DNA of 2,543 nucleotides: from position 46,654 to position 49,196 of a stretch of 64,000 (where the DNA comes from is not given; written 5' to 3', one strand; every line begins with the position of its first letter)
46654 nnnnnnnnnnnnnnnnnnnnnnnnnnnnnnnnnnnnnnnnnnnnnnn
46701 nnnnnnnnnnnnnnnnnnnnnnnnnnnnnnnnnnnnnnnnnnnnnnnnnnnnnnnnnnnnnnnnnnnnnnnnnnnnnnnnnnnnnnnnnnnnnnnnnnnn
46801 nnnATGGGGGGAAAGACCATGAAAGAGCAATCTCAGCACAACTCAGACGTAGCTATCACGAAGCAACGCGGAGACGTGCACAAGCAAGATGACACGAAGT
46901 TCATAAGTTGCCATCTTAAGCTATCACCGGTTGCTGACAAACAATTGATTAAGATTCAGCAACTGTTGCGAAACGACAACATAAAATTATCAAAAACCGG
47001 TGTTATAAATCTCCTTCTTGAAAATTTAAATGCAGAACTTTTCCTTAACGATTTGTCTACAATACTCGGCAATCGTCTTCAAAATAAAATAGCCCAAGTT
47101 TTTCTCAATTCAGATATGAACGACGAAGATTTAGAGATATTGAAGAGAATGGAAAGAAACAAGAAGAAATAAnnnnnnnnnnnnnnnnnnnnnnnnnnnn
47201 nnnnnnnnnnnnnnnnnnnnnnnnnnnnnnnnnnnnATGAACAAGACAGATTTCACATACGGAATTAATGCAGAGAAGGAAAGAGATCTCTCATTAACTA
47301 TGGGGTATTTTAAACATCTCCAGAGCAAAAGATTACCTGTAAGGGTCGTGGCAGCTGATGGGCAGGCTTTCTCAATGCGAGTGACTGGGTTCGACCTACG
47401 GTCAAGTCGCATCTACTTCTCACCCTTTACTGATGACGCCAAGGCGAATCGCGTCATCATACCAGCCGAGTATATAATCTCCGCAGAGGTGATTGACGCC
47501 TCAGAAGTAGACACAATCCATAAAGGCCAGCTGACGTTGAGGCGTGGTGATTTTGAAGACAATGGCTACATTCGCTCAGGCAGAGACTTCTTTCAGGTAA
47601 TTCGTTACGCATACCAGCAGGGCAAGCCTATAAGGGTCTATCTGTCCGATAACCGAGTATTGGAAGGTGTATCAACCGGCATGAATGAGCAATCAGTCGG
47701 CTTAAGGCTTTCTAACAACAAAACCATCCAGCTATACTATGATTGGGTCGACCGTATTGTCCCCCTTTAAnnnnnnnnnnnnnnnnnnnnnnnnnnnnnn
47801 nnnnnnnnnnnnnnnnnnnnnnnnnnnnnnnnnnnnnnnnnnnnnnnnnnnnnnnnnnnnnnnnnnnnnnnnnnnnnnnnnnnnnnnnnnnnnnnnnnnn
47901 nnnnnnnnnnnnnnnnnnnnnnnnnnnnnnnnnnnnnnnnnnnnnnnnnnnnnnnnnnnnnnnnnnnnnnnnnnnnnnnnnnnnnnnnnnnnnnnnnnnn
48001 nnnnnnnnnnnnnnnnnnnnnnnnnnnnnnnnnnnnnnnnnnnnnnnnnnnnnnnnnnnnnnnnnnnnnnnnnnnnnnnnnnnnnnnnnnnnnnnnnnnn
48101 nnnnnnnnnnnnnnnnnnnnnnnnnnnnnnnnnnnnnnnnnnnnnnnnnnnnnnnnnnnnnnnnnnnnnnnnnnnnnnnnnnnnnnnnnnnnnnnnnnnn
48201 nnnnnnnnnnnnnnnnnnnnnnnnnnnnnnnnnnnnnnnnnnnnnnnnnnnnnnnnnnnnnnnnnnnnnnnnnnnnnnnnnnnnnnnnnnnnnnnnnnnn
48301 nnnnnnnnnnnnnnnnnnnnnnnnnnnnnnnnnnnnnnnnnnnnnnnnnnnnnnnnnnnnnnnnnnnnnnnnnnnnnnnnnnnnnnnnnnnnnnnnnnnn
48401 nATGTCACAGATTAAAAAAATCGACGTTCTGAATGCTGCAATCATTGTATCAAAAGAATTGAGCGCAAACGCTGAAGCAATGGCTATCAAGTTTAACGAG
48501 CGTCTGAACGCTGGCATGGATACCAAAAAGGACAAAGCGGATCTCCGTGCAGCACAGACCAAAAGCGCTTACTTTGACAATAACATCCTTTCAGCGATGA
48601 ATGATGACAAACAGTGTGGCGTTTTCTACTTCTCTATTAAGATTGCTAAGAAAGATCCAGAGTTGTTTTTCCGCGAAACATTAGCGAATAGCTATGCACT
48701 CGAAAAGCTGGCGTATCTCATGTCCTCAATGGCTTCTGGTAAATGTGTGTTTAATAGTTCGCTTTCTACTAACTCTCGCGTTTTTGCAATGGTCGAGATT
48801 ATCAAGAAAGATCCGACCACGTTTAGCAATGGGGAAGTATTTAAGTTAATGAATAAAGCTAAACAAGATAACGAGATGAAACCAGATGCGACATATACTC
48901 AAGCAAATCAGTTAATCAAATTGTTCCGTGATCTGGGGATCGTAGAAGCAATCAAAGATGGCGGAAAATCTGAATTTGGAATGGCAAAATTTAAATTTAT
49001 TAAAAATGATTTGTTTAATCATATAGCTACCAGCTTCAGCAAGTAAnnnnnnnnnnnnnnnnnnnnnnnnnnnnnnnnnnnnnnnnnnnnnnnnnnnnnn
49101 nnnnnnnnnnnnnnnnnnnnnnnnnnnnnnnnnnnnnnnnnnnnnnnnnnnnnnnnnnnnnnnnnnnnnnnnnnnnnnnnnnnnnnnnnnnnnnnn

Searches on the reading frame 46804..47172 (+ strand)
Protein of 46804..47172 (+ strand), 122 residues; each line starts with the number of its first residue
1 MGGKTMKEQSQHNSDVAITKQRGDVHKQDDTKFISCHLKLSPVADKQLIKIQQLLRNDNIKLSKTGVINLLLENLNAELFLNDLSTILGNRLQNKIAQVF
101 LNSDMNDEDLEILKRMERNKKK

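Call 43: search_protein_families(library=pfam, max_evalue=0.05, proteins=[window:46804-47172:+])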
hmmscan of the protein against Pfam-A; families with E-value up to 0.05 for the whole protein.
window:46804-47172:+ (122 aa): 0 families

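Call 54: search_solved_structures(query=window:46804-47172:+, max_evalue=10)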
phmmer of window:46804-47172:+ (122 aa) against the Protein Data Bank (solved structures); distinct sequences matched with E-value up to 10: 0.

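Call 55: search_protein_families(library=phrogs, max_evalue=0.01, proteins=[window:46804-47172:+])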
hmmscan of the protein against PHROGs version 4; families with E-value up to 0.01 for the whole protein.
window:46804-47172:+ (122 aa): 1 family
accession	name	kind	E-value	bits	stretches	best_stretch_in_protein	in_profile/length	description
phrog_1466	-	unknown function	1.3e-12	49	1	31-116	4-91/92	-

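Call 57: find_homologous_proteins(query=window:46804-47172:+, max_evalue=0.001)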
Query window:46804-47172:+ (122 aa): 24 proteins with E <= 0.001 among 26 candidates.
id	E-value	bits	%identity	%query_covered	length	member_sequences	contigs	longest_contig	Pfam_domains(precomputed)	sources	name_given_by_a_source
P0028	2.1e-62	226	96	96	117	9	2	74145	-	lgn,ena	-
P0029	4.3e-61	222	95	96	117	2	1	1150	-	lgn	-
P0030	1.9e-50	187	79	96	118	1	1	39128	-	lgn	-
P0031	3.9e-48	180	78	92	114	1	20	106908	-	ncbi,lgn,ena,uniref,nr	ncbi:hypothetical protein [Klebsiella grimontii]|uniref:hypothetical protein n=1 Tax=Klebsiella grim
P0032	1.5e-46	175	76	92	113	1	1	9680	-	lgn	-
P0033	2.9e-46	174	74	96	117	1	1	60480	-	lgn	-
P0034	5.5e-46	173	71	96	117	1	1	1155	-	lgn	-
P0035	1.3e-39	152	69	89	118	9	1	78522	-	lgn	-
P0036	7.8e-38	147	66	95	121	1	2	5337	-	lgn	-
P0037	2.8e-36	142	64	96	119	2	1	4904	-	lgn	-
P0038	2.9e-33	132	59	96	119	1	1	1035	-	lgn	-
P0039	5.9e-33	131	57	100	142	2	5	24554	-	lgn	-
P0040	8.8e-31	124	56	96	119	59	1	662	-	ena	-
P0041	1.2e-30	124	56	96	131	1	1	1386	-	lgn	-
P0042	1.5e-30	123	67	75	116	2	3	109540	-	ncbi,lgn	ncbi:TPA: hypothetical protein ACKE3U_003811 [Klebsiella aerogenes]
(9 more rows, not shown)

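Call 64: predict_structure(alignment_id=A2)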
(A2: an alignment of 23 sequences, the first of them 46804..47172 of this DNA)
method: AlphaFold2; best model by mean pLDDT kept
length: 122 residues; sequences in the alignment: 23
mean_pLDDT: 54.7   pTM: 0.30
mean pLDDT of the five models: 54.7, 51.0, 50.4, 50.4, 49.2
residues with pLDDT >= 90: 0; 70-90: 32; 50-70: 34; < 50: 56
segments of 3 or more residues with pLDDT < 50: 1-37, 75-85
pLDDT, mean of each block of 10 residues (from residue 1): 41 34 33 45 77 80 74 53 48 50 58 65 49
secondary structure, 60 per line:
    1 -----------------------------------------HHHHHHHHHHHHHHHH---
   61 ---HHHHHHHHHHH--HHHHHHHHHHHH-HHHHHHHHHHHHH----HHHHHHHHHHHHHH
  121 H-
elements in order: H42-57 H64-74 H77-88 H90-102 H107-121

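Call 70: search_solved_structures(query=A2, max_evalue=10, show_alignments=3)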
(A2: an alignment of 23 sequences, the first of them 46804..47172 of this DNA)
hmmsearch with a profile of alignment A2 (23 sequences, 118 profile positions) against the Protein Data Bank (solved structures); distinct sequences matched with E-value up to 10: 1.
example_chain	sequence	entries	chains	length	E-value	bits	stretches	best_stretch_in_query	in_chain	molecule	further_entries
6hq1_A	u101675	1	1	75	0.86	12.8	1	14-59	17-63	Histone H1.0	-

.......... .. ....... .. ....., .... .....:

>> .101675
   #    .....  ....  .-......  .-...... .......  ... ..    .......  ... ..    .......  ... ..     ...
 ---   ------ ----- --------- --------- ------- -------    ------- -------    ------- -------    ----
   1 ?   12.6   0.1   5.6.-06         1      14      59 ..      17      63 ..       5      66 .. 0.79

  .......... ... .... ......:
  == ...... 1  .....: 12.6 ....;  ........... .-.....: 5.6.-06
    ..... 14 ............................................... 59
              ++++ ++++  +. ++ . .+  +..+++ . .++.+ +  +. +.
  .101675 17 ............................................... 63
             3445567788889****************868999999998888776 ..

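Call 73: search_dna_similar(query=window:46819-47172:+, collection=phages, mode=protein, max_rows=40, max_evalue=0.001, rows=spread)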
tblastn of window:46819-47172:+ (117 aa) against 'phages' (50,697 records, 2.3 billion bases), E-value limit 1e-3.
Records with a match: 1; places in all: 1; records where one place covers at least 80% of the query: 0.
Best place of each record, by identity: <60% 1.
By first word of the organism name: Klebsiella 1.
By host as written in the record: Klebsiella pneumoniae 4727 1.
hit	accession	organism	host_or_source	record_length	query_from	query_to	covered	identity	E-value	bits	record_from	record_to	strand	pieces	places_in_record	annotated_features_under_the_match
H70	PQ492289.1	Klebsiella phage vB_KpnS_p4727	Klebsiella pneumoniae 4727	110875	29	111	71%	36.5%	9e-4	43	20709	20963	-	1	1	record has no annotation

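Call 109: search_protein_families(library=pfam, alignment_id=A2, max_evalue=10)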
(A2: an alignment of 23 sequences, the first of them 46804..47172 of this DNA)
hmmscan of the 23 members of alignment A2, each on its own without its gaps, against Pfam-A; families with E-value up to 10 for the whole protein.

A. member 1, window:46804-47172:+ (122 aa): 0 families

B. families by the number of members that match (of 23 scanned): 9 families
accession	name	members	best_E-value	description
PF08975.16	2H-phosphodiest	3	0.039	Domain of unknown function (DUF1868)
PF24618.1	LTN1_E3_ligase_5th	2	0.045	Listerin HEAT repeat region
PF07643.16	DUF1598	1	0.024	Protein of unknown function (DUF1598)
PF01022.26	HTH_5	1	0.046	Bacterial regulatory protein, arsR family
PF03723.20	Hemocyanin_C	1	0.052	Hemocyanin, ig-like domain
PF18593.6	CdiI_2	1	0.06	CdiI immunity protein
PF15191.11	Synaptonemal_3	1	0.078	Synaptonemal complex central element protein 3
PF15250.11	Raftlin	1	0.084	Raftlin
PF23781.1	Phage_TAC_16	1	0.12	Phage tail assembly chaperone protein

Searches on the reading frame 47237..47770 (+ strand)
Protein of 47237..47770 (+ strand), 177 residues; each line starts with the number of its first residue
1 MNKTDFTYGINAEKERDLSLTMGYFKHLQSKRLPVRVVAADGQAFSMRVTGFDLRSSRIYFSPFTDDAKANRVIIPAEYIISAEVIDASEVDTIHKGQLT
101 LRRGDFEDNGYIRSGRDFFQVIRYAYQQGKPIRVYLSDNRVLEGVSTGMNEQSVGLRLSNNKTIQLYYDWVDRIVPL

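Call 43: search_protein_families(library=pfam, max_evalue=0.05, proteins=[window:47237-47770:+])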
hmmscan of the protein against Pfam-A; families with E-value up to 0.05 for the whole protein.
window:47237-47770:+ (177 aa): 2 families
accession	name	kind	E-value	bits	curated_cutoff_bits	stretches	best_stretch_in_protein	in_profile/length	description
PF03614.18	Flag1_repress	-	5.7e-29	101.6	24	1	5-174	1-170/170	Repressor of phase-1 flagellin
PF06372.18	Gemin6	-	0.035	14.6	23.9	0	129-161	17-49/88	Gemin6 Sm-like domain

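Call 53: search_solved_structures(query=window:47237-47770:+, max_evalue=10)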
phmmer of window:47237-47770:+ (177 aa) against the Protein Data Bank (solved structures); distinct sequences matched with E-value up to 10: 0.

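Call 55: search_protein_families(library=phrogs, max_evalue=0.01, proteins=[window:47237-47770:+])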
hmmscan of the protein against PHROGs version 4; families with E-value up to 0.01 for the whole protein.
window:47237-47770:+ (177 aa): 1 family
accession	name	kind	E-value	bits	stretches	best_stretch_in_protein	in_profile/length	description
phrog_1444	-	transcription regulation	1.1e-34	120.7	1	1-176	2-174/175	transcriptional repressor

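Call 56: find_homologous_proteins(query=window:47237-47770:+, max_evalue=0.00001)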
Query window:47237-47770:+ (177 aa): 27 proteins with E <= 0.00001 among 251 candidates.
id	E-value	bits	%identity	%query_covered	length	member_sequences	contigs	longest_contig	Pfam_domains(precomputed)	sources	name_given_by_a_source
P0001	1.3e-110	385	99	100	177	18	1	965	PF03614.18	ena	-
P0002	2.1e-96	339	86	100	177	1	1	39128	PF03614.18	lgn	-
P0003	2.0e-88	313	79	100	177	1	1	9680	PF03614.18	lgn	-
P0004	1.4e-86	307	77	100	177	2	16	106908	PF03614.18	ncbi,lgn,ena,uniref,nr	ncbi:hypothetical protein [Klebsiella grimontii]|uniref:hypothetical protein n=1 Tax=Klebsiella grim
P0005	2.8e-81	290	74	98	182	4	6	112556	PF03614.18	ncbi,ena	ncbi:hypothetical protein ACSNLR_22940 [Klebsiella pneumoniae]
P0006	1.3e-80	287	74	98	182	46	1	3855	PF03614.18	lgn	-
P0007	9.0e-79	281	72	98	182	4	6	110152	PF03614.18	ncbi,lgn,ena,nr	ncbi:TPA: hypothetical protein OTY60_003141 [Klebsiella michiganensis]|nr:hypothetical protein [Kleb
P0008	4.2e-77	276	70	99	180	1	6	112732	PF03614.18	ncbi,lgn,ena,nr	ncbi:hypothetical protein QIG22_21460 [Klebsiella pneumoniae]|nr:hypothetical protein [Klebsiella pn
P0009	1.2e-76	275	70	99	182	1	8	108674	PF03614.18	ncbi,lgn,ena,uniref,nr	ncbi:TPA: hypothetical protein ACMEW7_004158 [Klebsiella pneumoniae]|uniref:hypothetical protein n=1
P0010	4.6e-76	273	71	99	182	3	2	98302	PF03614.18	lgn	-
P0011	6.0e-76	272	69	99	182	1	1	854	PF03614.18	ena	-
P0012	1.4e-75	271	72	98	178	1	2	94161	PF03614.18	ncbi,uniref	ncbi:hypothetical protein ACIAGK_20850 [Klebsiella quasipneumoniae subsp. similipneumoniae]|uniref:h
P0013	1.8e-75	271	69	99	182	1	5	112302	PF03614.18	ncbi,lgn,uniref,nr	ncbi:hypothetical protein [Klebsiella pneumoniae]|uniref:hypothetical protein n=1 Tax=Klebsiella pne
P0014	1.8e-73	264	69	99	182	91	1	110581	PF03614.18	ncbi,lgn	-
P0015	6.1e-66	240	62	100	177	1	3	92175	PF03614.18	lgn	-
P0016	1.4e-64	235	62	100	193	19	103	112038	PF03614.18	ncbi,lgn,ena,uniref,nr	ncbi:hypothetical protein V5L67_002362 [Klebsiella pneumoniae]|uniref:hypothetical protein n=1 Tax=K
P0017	1.8e-63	232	81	74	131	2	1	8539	PF03614.18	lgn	-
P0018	1.6e-62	229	63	100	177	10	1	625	PF03614.18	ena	-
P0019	8.7e-62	226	60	100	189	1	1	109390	PF03614.18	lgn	-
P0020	8.8e-61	223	61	98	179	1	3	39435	PF03614.18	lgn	-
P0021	1.2e-59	219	57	100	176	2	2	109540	PF03614.18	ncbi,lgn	ncbi:TPA: hypothetical protein ACKE3U_003813 [Klebsiella aerogenes]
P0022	1.1e-58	216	58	100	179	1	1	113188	PF03614.18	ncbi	ncbi:TPA: hypothetical protein ACTYZB_004812 [Klebsiella variicola]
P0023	1.1e-58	216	61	98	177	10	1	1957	PF03614.18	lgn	-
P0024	1.2e-58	216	60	98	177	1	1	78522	PF03614.18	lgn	-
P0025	1.6e-58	215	56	100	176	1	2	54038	PF03614.18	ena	-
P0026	6.2e-58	214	61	98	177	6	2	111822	PF03614.18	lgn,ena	-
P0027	5.7e-45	171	59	78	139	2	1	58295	PF03614.18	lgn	-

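Call 65: predict_structure(alignment_id=A1)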
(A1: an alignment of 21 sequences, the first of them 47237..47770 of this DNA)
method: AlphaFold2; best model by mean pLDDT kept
length: 177 residues; sequences in the alignment: 21
mean_pLDDT: 70.5   pTM: 0.60
mean pLDDT of the five models: 70.5, 67.6, 65.1, 61.9, 60.6
residues with pLDDT >= 90: 27; 70-90: 74; 50-70: 50; < 50: 26
segments of 3 or more residues with pLDDT < 50: 1-14, 114-125
pLDDT, mean of each block of 10 residues (from residue 1): 27 54 83 82 86 92 83 86 77 85 81 49 52 66 70 66 66 59
secondary structure, 60 per line:
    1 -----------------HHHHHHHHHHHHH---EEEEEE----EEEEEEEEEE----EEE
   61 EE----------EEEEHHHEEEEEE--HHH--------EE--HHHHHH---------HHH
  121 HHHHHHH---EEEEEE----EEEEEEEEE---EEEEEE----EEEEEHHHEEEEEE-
elements in order: H18-30 E34-39 E44-53 E58-62 E73-76 E80-85 H103-108 H118-127 E131-136 E141-149 E153-158 E163-167 E171-176

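Call 72: search_dna_similar(query=window:47237-47770:+, collection=phages, mode=protein, max_rows=40, max_evalue=0.001, rows=spread)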
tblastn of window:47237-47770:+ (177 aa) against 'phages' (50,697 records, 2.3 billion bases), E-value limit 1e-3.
Records with a match: 13; places in all: 13; records where one place covers at least 80% of the query: 12.
Best place of each record, by identity: <60% 13.
By first word of the organism name: Klebsiella 6; Escherichia 4; Salmonella 3.
By host as written in the record: Salmonella enterica subsp. enterica serovar Typhimurium strain LT2 2; Escherichia coli strain SCU-175 1; Escherichia coli strain SCU-107 1; - 1; Escherichia coli str. K-12 substr. MG1655 1; Klebsiella pneumoniae strain 4011 1; Klebsiella pneumoniae strain 9362 1; horse 1; and 4 more.
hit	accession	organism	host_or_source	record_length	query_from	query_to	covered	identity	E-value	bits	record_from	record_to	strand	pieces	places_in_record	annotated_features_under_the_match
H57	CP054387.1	Escherichia phage CMS-2020a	Escherichia coli strain SCU-175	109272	1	177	100%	39.4%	8e-26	108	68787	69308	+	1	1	record has no annotation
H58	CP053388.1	Escherichia phage CMS-2020a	Escherichia coli strain SCU-107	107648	1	177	100%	39.2%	2e-26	110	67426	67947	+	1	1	record has no annotation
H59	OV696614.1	Escherichia phage Cyrano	-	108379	5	177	98%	39.2%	3e-25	106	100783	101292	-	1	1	Transcriptional regulator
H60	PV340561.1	Escherichia phage PhiR41_1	Escherichia coli str. K-12 substr. ...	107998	5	177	98%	38.5%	5e-26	108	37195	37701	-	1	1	hypothetical protein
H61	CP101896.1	Klebsiella phage GArcari-2022b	Klebsiella pneumoniae strain 4011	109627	4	177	98%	37.9%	1e-23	102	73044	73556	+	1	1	record has no annotation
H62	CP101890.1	Klebsiella phage GArcari-2022a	Klebsiella pneumoniae strain 9362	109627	4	177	98%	37.9%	1e-23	102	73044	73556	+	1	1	record has no annotation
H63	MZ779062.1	Klebsiella phage pJN2-26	horse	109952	4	177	98%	37.9%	1e-23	102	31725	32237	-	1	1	transcriptional regulator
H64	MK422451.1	Klebsiella phage ST13-OXA48phi12.3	Klebsiella pneumoniae ST13-OXA48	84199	4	177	98%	37.9%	2e-23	101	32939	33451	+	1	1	transcriptional regulator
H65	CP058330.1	Klebsiella phage vB_Kpn_1825-KPC53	Klebsiella pneumoniae subsp. pneumoniae ...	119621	4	177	98%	37.3%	3e-23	100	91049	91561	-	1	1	record has no annotation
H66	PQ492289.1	Klebsiella phage vB_KpnS_p4727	Klebsiella pneumoniae 4727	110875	2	177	99%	35.6%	1e-25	108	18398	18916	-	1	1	record has no annotation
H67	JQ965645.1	Salmonella phage SSU5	Salmonella enterica subsp. enterica ...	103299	2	177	99%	35.6%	2e-22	99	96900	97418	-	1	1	putative repressor of phase 1 flagellin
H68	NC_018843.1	Salmonella phage SSU5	Salmonella enterica subsp. enterica ...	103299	2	177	99%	35.6%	2e-22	99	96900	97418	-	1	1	transcriptional repressor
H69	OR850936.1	Salmonella phage S.Kent 1-2-1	Salmonella enterica subsp. enterica ...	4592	111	174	36%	42.2%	2e-9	61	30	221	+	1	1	record has no annotation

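Call 95: search_dna_similar(query=window:47237-47770:+, collection=plasmids, mode=protein, max_rows=40, max_evalue=0.001, rows=spread)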
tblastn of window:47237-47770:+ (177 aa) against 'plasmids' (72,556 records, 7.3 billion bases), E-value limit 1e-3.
Records with a match: 821; places in all: 826; records where one place covers at least 80% of the query: 820.
Best place of each record, by identity: >=99% 4; 90-95% 1; 60-80% 25; <60% 791.
By first word of the organism name: Klebsiella 340; Escherichia 221; Enterobacter 91; Yersinia 62; Salmonella 60; Citrobacter 27; Cronobacter 10; Shigella 6; uncultured 1; Raoultella 1; and 2 more.
By predicted mobility (MOB-suite, as given by PLSDB): non-mobilizable 790; conjugative 23; mobilizable 8.
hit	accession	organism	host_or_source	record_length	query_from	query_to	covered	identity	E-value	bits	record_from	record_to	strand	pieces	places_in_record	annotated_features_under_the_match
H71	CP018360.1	Klebsiella oxytoca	Homo sapiens,Perirectal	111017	1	177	100%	100.0%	1e-114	364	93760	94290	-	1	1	hypothetical protein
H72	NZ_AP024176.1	Klebsiella pneumoniae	-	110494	1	177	100%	69.1%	6e-76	253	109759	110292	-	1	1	hypothetical protein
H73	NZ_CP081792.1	Escherichia coli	-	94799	1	177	100%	39.2%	5e-26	110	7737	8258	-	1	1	hypothetical protein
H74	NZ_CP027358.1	Escherichia coli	Homo sapiens,stool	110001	1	177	100%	39.2%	5e-26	110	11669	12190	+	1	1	hypothetical protein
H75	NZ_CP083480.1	Escherichia coli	Homo sapiens,blood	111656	1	177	100%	39.2%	5e-26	110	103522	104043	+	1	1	hypothetical protein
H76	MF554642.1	uncultured bacterium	-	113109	1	177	100%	39.2%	5e-26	110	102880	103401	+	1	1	transcriptional regulator, arsR family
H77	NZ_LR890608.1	Escherichia coli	Homo sapiens,urine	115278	1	177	100%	38.9%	3e-25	108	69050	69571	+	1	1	transcriptional regulator | hypothetical protein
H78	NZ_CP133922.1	Escherichia coli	Homo sapiens,urine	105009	5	177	98%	39.3%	9e-25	106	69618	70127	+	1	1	hypothetical protein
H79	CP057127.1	Escherichia coli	culture,Pooled cattle faecal samples ...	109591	1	177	100%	38.2%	3e-26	110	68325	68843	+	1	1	transcriptional regulator | hypothetical protein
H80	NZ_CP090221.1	Klebsiella pneumoniae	wastewater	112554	4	177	98%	38.7%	2e-22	100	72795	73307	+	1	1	transcriptional regulator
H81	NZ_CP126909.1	Escherichia albertii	-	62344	5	177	98%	38.5%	2e-25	108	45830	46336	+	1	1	hypothetical protein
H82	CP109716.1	Klebsiella pneumoniae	whole organism,Sink Drain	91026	4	177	98%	37.9%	5e-23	102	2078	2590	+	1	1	transcriptional regulator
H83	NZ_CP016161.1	Klebsiella pneumoniae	cell culture,human fecal sample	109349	4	177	98%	37.9%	5e-23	102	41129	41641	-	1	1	transcriptional regulator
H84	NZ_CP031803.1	Klebsiella pneumoniae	Homo sapiens,rectal swab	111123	4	177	98%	37.9%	5e-23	102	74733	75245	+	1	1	transcriptional regulator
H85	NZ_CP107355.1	Klebsiella pneumoniae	Homo sapiens,sputum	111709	4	177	98%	37.9%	5e-23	102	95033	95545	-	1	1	transcriptional regulator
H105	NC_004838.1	Yersinia pestis KIM10+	-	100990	2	177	99%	35.6%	5e-22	99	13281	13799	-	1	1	transcriptional regulator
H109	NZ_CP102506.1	Citrobacter youngae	Homo sapiens,Blood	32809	5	174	96%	34.5%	2e-14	77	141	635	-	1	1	phase 1 flagellin transcriptional repressor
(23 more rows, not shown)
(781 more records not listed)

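Call 96: get_annotated_region(hit=H105, flank=20000)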
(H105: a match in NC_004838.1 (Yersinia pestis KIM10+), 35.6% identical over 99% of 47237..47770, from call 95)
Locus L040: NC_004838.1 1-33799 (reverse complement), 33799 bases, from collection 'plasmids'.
description: Yersinia pestis KIM10+ plasmid pMT-1, complete sequence
organism: Yersinia pestis KIM10+ (NCBI taxid 187410)
taxonomy: Bacteria; Pseudomonadota; Gammaproteobacteria; Enterobacterales; Yersiniaceae; Yersinia; Yersinia pestis; Yersinia pestis KIM10+
host: -; source: -; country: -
typing (MOB-suite, as given by PLSDB): non-mobilizable; replicon IncFIB
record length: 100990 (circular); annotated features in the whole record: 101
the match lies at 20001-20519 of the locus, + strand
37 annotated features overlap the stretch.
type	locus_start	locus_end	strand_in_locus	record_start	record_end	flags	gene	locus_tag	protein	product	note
CDS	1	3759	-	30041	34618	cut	-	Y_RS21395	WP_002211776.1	tape measure protein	-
CDS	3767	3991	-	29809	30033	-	-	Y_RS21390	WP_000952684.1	hypothetical protein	-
CDS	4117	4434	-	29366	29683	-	-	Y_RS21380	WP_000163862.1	hypothetical protein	-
CDS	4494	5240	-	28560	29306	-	-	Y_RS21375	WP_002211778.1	Ig domain-containing protein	-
CDS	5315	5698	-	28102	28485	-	-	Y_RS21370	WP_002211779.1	minor capsid protein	-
CDS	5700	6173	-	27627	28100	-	-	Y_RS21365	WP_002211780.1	hypothetical protein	-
CDS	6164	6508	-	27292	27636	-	-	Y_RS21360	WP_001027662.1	hypothetical protein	-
CDS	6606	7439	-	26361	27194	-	-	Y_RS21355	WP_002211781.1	hypothetical protein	-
CDS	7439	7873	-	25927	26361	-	-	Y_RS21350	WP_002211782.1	hypothetical protein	-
CDS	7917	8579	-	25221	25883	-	-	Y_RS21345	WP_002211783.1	Ig domain-containing protein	-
CDS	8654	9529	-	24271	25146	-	-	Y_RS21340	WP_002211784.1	major capsid protein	-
CDS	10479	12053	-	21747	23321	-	-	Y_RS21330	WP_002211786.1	hypothetical protein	-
CDS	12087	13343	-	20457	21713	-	-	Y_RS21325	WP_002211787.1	phage terminase large subunit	-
CDS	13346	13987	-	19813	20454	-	-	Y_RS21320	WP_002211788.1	hypothetical protein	-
CDS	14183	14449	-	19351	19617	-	-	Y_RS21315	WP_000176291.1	hypothetical protein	-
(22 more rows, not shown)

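Call 105: get_annotated_region(hit=H109, flank=4000)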
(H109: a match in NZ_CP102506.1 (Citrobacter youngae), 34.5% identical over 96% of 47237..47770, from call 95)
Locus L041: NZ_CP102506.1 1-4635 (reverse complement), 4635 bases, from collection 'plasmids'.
description: Citrobacter youngae strain CF10 plasmid pCF10-F, complete sequence
organism: Citrobacter youngae (NCBI taxid 133448)
taxonomy: Bacteria; Pseudomonadota; Gammaproteobacteria; Enterobacterales; Enterobacteriaceae; Citrobacter; Citrobacter youngae
host: -; source: Homo sapiens,Blood; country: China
typing (MOB-suite, as given by PLSDB): non-mobilizable
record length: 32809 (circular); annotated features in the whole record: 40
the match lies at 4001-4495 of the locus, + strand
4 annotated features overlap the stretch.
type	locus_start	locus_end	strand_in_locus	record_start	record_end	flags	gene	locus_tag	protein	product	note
CDS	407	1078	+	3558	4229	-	-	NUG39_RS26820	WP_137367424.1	inovirus-type Gp2 protein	-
CDS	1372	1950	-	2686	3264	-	-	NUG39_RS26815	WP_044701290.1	recombinase family protein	GO:0006310 - DNA recombination [Evidence IEA]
CDS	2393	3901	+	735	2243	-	-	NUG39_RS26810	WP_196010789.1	flagellin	GO:0071973 - bacterial-type flagellum-dependent cell motility [Evidence IEA]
CDS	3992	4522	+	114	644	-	-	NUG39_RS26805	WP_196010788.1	phase 1 flagellin transcriptional repressor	-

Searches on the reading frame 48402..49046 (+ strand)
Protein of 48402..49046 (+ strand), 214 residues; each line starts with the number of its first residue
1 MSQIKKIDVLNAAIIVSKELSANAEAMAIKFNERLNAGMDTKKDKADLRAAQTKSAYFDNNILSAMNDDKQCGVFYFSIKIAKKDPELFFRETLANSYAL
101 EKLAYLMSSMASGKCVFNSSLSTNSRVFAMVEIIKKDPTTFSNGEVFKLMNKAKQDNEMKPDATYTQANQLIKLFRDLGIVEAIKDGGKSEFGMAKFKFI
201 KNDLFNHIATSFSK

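Call 43: search_protein_families(library=pfam, max_evalue=0.05, proteins=[window:48402-49046:+])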
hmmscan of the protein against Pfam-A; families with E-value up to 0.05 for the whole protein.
window:48402-49046:+ (214 aa): 0 families

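Call 55: search_protein_families(library=phrogs, max_evalue=0.01, proteins=[window:48402-49046:+])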
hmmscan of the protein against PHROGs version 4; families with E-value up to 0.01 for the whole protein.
window:48402-49046:+ (214 aa): 1 family
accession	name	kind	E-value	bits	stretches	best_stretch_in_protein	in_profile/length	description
phrog_1513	-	unknown function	2.3e-69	234.3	1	4-212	6-214/216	-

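Call 117: search_solved_structures(query=window:48402-49046:+, max_evalue=10)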
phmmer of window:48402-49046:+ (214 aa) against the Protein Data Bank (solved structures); distinct sequences matched with E-value up to 10: 0.
